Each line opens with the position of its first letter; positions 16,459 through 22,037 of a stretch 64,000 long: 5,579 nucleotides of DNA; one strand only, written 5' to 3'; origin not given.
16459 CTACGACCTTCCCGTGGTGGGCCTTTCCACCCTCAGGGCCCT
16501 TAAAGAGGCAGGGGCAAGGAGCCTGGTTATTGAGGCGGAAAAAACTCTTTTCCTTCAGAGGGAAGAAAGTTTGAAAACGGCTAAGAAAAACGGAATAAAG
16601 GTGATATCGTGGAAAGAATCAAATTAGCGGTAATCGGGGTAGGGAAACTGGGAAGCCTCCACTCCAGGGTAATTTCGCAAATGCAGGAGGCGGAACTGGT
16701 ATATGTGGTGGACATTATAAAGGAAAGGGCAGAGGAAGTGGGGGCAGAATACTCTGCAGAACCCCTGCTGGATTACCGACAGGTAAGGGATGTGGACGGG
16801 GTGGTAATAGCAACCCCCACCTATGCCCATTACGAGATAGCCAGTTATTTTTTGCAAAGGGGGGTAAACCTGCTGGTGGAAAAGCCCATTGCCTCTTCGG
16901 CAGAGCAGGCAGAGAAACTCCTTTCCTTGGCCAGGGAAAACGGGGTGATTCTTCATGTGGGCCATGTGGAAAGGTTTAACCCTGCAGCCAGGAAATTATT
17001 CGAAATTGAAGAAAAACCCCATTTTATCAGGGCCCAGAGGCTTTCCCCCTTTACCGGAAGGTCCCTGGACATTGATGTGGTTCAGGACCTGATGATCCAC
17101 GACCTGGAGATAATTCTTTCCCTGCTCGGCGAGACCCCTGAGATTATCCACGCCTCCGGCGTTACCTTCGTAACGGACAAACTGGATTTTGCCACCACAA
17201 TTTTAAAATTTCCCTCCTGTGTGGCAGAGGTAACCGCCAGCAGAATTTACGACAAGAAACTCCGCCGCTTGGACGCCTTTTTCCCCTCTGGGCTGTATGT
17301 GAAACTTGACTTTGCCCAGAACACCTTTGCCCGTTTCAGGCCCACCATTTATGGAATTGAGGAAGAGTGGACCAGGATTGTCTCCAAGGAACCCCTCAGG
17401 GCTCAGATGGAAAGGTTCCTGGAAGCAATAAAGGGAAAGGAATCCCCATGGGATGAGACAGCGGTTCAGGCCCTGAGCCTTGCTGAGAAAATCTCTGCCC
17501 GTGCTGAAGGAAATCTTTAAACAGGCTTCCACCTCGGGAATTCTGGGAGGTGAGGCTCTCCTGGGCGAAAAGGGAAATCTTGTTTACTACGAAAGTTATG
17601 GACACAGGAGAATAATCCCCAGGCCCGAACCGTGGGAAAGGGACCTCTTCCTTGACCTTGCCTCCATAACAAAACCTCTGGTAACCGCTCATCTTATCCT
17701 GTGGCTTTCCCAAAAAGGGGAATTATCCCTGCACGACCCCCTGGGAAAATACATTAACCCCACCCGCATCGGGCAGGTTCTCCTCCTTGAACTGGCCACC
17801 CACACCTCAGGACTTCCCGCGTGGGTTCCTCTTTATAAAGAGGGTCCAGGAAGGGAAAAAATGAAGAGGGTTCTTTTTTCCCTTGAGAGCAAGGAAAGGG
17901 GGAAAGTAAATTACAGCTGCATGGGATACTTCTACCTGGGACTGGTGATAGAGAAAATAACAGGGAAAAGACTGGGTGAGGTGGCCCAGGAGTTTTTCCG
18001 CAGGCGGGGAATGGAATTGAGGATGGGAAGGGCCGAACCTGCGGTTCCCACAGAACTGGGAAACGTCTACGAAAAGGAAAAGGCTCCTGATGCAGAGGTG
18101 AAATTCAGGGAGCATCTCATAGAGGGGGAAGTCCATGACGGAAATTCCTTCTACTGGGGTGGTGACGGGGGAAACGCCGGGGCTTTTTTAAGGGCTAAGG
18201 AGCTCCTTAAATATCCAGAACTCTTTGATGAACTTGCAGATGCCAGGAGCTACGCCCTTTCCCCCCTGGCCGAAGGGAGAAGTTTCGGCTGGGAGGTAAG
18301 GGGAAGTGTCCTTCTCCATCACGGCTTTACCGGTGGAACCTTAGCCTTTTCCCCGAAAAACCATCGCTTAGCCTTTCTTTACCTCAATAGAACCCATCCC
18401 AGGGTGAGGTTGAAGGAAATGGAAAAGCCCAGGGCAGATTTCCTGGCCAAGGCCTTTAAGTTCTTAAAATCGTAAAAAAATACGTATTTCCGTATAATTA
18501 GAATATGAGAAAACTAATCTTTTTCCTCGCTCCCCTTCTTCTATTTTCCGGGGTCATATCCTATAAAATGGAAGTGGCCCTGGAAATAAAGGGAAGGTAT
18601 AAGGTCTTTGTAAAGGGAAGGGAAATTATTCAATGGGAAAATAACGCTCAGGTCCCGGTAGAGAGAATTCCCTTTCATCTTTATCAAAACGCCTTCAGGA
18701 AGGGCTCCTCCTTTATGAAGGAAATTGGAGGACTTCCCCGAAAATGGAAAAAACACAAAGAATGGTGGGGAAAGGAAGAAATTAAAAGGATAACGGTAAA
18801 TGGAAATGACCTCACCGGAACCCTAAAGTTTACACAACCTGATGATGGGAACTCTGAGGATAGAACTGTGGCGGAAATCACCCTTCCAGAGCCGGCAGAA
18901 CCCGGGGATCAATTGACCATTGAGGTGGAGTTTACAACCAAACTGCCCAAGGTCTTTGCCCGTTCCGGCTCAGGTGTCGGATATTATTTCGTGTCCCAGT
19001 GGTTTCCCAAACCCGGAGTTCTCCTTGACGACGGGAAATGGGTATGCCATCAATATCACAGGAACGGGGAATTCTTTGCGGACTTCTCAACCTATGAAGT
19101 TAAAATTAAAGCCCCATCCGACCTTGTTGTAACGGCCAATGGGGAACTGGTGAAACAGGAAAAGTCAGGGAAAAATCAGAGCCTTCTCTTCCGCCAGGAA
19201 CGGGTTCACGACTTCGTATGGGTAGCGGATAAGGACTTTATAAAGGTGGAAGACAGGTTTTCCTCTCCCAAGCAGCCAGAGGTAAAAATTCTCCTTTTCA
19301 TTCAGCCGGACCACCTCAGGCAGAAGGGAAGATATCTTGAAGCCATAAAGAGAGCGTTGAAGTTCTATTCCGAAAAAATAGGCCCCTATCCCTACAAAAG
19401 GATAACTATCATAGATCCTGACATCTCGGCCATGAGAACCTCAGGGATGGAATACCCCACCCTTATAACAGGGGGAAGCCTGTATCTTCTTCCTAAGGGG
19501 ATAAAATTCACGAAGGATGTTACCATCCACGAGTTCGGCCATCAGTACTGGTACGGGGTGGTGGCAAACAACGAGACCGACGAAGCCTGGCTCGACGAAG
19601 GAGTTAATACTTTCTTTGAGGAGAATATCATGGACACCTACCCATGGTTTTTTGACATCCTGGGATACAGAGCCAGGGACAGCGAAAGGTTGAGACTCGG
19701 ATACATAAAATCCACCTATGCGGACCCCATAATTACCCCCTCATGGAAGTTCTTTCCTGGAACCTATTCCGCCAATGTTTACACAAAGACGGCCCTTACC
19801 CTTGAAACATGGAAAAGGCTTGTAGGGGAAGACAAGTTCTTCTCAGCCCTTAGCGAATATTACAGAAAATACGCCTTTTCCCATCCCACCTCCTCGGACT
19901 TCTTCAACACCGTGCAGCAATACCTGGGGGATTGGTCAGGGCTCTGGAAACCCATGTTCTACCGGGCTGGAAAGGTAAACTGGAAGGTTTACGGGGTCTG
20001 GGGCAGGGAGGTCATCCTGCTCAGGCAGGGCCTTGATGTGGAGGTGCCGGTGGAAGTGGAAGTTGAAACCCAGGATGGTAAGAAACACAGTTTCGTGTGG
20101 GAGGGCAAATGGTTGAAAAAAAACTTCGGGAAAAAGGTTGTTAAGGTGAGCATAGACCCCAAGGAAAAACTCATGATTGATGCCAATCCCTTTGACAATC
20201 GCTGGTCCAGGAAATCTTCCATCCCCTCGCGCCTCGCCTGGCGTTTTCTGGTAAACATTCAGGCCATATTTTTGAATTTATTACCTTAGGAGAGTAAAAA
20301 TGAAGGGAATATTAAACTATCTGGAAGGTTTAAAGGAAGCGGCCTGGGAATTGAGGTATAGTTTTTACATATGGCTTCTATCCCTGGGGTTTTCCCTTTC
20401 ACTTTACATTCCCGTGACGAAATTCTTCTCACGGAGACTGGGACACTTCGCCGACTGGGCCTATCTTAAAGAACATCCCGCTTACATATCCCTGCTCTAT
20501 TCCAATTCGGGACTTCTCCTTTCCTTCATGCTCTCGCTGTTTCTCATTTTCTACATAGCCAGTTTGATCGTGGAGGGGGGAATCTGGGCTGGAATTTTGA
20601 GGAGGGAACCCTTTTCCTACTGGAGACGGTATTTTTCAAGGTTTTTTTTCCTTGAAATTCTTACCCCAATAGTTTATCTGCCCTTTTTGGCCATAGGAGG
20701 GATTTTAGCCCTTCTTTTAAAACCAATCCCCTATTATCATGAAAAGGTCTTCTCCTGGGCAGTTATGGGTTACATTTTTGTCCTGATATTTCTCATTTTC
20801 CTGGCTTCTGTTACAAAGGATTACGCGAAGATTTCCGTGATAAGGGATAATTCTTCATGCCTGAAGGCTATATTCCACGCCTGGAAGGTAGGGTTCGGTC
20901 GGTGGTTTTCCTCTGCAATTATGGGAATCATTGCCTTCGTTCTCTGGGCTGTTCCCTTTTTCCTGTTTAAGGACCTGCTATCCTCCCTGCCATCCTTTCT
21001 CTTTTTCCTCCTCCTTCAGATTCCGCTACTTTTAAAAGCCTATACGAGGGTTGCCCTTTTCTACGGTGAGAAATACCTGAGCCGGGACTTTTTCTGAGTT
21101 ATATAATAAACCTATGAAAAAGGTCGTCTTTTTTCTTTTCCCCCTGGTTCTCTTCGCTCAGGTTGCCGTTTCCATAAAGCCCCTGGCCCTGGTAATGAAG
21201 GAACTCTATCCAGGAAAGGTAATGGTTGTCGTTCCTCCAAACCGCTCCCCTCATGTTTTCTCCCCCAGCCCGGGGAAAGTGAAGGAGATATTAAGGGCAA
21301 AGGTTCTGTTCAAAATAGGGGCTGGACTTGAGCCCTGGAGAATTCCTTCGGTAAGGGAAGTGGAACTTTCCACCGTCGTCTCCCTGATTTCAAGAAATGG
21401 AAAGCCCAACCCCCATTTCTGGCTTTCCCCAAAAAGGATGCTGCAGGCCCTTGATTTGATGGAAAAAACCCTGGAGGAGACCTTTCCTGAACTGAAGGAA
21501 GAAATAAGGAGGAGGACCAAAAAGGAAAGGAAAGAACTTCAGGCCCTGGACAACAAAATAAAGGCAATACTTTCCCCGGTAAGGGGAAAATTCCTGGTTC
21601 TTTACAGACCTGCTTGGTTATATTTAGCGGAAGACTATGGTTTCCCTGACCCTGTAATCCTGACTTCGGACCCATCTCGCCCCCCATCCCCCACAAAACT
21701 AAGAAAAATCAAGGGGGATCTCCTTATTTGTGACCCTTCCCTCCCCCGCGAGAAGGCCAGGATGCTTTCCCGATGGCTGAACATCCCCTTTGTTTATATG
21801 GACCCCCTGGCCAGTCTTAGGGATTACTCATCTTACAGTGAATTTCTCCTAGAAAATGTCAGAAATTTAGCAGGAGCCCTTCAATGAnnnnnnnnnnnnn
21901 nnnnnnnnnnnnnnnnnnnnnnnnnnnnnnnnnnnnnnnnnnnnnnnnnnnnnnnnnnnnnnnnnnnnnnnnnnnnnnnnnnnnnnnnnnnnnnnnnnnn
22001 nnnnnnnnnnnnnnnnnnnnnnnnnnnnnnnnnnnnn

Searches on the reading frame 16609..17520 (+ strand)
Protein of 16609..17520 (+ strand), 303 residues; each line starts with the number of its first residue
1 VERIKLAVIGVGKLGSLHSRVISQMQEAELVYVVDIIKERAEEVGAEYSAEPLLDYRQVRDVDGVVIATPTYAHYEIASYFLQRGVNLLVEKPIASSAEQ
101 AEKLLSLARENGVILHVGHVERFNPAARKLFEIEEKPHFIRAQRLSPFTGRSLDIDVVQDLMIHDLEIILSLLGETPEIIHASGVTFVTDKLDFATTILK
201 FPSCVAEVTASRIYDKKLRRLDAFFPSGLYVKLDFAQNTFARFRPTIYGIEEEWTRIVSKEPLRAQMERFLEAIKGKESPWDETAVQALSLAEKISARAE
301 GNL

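Call 65: search_protein_families(library=pfam, proteins=[window:16609-17520:+], max_evalue=0.00001)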
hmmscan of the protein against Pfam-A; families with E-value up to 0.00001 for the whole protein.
window:16609-17520:+ (303 aa): 1 family
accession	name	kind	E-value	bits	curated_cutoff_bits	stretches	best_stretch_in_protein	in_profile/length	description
PF01408.29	GFO_IDH_MocA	-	6.8e-27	95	24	1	4-119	1-120/120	Oxidoreductase family, NAD-binding Rossmann fold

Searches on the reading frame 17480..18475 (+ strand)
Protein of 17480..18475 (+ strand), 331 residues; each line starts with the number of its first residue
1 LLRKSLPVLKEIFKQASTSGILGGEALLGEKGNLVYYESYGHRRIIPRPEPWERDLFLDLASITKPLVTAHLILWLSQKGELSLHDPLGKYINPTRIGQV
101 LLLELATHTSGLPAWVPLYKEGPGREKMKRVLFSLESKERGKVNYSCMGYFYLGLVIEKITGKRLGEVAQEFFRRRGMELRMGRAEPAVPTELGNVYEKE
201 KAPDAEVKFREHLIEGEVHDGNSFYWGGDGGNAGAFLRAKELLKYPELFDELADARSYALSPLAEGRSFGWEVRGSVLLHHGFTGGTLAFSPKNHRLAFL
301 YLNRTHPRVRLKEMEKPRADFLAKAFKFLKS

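Call 65: search_protein_families(library=pfam, proteins=[window:17480-18475:+], max_evalue=0.00001)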
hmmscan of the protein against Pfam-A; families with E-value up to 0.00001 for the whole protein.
window:17480-18475:+ (331 aa): 1 family
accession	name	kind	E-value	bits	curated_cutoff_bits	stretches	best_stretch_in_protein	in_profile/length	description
PF00144.29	Beta-lactamase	-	4.2e-26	92.3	27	1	11-312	3-318/329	Beta-lactamase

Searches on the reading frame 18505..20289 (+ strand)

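Call 65: search_protein_families(library=pfam, proteins=[window:18505-20289:+], max_evalue=0.00001)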
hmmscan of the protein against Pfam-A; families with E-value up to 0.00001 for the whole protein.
window:18505-20289:+ (594 aa): 1 family
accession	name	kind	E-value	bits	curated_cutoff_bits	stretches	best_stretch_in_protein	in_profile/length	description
PF01433.26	Peptidase_M1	-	3e-15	56.9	27.7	1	278-473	3-206/218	Peptidase family M1 domain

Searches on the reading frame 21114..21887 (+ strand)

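Call 65: search_protein_families(library=pfam, proteins=[window:21114-21887:+], max_evalue=0.00001)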
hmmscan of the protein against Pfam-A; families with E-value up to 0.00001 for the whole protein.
window:21114-21887:+ (257 aa): 1 family
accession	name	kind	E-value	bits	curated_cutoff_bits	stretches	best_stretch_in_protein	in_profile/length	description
PF01297.22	ZnuA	-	6.5e-36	124.6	29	1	17-254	1-262/263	Zinc-uptake complex component A periplasmic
